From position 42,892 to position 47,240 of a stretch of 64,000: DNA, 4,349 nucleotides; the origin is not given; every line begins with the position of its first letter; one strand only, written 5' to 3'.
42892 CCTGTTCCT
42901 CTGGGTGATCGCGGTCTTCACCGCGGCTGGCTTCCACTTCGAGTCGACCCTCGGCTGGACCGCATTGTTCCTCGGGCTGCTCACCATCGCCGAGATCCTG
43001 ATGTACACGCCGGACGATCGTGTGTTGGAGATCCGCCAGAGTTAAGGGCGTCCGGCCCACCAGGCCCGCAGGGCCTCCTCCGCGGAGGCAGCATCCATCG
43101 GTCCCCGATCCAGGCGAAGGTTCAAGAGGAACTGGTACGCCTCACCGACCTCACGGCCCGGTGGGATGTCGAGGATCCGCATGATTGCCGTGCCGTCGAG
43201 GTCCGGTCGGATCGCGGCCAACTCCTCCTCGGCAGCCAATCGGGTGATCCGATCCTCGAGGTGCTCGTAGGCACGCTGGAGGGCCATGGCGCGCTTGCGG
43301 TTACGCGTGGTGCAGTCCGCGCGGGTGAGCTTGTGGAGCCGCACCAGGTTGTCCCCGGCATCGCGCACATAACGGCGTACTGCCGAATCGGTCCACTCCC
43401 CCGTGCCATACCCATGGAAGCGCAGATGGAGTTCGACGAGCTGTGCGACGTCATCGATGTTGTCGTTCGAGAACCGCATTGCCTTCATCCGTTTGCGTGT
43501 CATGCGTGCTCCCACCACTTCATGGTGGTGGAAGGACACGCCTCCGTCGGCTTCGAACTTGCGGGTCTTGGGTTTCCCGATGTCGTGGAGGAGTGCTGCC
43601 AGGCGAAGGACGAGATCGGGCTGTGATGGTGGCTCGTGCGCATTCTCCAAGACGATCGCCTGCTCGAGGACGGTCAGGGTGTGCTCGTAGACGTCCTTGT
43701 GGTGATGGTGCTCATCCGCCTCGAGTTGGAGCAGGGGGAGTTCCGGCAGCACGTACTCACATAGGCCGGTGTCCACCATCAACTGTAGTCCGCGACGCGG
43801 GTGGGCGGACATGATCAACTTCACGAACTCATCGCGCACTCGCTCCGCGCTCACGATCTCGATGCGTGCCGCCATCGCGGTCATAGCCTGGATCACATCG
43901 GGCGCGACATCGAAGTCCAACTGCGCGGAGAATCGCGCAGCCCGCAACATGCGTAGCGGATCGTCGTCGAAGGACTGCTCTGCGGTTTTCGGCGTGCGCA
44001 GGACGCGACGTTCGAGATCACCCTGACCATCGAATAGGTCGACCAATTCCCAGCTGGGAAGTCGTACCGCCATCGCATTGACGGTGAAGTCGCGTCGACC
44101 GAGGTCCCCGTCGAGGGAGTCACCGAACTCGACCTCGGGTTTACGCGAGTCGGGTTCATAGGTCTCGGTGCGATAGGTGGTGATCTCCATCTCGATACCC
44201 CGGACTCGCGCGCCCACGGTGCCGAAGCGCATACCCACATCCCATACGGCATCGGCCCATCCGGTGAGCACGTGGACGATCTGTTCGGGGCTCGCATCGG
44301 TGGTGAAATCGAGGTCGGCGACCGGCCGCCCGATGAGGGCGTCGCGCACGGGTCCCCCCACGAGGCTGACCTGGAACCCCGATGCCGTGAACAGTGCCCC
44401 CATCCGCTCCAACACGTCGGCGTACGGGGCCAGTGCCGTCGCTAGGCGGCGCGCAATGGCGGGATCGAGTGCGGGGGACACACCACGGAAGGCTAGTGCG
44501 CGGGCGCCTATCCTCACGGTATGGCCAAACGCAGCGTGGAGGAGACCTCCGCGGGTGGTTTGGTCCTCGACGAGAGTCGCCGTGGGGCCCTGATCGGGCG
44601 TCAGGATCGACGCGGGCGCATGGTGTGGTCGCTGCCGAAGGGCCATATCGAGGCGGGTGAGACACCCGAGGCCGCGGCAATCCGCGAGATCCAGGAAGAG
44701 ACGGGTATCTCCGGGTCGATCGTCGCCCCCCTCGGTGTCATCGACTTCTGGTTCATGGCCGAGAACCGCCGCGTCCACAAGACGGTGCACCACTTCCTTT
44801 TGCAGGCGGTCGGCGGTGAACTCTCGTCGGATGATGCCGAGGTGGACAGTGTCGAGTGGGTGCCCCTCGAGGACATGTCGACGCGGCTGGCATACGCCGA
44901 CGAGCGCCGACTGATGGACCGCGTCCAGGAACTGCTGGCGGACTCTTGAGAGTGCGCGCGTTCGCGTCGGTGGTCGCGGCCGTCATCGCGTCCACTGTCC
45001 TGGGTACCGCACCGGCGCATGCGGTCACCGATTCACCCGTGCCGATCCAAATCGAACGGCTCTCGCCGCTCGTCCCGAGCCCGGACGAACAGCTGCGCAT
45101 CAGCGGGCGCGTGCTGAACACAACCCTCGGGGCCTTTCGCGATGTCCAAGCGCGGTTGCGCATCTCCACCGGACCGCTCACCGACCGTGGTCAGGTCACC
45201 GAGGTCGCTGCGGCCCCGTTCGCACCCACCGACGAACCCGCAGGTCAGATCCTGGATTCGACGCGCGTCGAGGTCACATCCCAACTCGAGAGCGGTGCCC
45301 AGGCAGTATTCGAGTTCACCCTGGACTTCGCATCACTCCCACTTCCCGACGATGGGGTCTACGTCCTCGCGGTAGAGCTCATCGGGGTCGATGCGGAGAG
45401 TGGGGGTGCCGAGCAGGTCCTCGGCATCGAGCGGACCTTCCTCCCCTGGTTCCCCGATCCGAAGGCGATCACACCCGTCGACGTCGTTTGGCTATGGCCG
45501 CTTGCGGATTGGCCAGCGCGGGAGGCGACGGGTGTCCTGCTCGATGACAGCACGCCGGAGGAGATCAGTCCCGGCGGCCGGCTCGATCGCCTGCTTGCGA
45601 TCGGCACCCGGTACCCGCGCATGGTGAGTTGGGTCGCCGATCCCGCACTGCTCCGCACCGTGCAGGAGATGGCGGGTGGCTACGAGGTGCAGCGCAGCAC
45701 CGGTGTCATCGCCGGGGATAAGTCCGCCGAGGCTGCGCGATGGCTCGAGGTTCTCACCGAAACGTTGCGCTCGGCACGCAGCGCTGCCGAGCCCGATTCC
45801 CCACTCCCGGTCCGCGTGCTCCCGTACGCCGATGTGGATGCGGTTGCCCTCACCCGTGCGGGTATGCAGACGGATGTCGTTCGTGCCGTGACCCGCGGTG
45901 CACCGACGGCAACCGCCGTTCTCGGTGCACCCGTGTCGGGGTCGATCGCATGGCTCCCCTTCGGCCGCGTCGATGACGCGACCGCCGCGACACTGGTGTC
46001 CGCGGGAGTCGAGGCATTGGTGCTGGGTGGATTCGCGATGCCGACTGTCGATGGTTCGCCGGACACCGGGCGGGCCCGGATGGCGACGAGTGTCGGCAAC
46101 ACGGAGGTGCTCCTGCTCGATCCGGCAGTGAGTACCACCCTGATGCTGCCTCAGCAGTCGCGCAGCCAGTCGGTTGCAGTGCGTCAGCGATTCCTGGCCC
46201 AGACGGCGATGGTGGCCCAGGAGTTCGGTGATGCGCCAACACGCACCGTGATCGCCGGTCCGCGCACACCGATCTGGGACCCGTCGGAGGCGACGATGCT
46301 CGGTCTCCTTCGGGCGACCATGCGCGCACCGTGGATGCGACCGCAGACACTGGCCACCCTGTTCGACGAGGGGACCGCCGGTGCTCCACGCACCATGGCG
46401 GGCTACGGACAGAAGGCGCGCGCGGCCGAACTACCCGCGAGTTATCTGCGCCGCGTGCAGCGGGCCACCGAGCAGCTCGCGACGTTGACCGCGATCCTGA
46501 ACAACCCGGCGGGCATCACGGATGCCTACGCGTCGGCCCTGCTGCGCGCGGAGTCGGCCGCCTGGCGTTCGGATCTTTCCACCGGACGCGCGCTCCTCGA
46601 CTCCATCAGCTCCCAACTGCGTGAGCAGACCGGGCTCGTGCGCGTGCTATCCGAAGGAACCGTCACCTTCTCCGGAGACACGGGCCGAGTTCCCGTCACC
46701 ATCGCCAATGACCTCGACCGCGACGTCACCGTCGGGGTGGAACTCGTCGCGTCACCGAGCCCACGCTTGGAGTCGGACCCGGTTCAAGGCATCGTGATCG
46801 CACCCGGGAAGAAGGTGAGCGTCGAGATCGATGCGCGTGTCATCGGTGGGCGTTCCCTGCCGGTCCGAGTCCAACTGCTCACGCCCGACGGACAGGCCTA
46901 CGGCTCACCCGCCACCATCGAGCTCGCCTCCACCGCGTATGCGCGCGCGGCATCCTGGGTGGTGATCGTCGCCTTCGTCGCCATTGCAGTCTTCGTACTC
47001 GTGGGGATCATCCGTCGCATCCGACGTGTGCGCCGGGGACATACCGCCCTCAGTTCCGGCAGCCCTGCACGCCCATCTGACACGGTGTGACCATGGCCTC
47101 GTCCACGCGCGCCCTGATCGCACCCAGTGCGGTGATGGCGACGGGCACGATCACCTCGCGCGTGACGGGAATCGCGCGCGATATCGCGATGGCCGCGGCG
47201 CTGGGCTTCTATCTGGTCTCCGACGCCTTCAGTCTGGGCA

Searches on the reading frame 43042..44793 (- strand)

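Call 63: search_protein_families(library=pfam, proteins=[window:43042-44793:-], max_evalue=0.00001)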
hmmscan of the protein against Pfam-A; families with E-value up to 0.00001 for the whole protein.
window:43042-44793:- (583 aa): 3 families
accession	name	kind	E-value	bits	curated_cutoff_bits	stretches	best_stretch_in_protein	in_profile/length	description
PF01743.26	PolyA_pol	-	1.7e-32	112.9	23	1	144-266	3-126/126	Poly A polymerase head domain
PF12627.12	PolyA_pol_RNAbd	-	1.2e-21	76.6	22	1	293-352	1-60/64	Probable RNA and SrmB- binding site of polymerase A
PF01966.28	HD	-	2.8e-15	57.1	22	1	368-493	1-111/116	HD domain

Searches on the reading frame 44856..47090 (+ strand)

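Call 63: search_protein_families(library=pfam, proteins=[window:44856-47090:+], max_evalue=0.00001)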
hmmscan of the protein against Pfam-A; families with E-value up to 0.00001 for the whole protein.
window:44856-47090:+ (744 aa): 1 family
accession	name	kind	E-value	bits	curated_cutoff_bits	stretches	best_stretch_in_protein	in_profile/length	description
PF19516.4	DUF6049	-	6.2e-56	190.8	30.1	1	39-728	17-704/708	Family of unknown function (DUF6049)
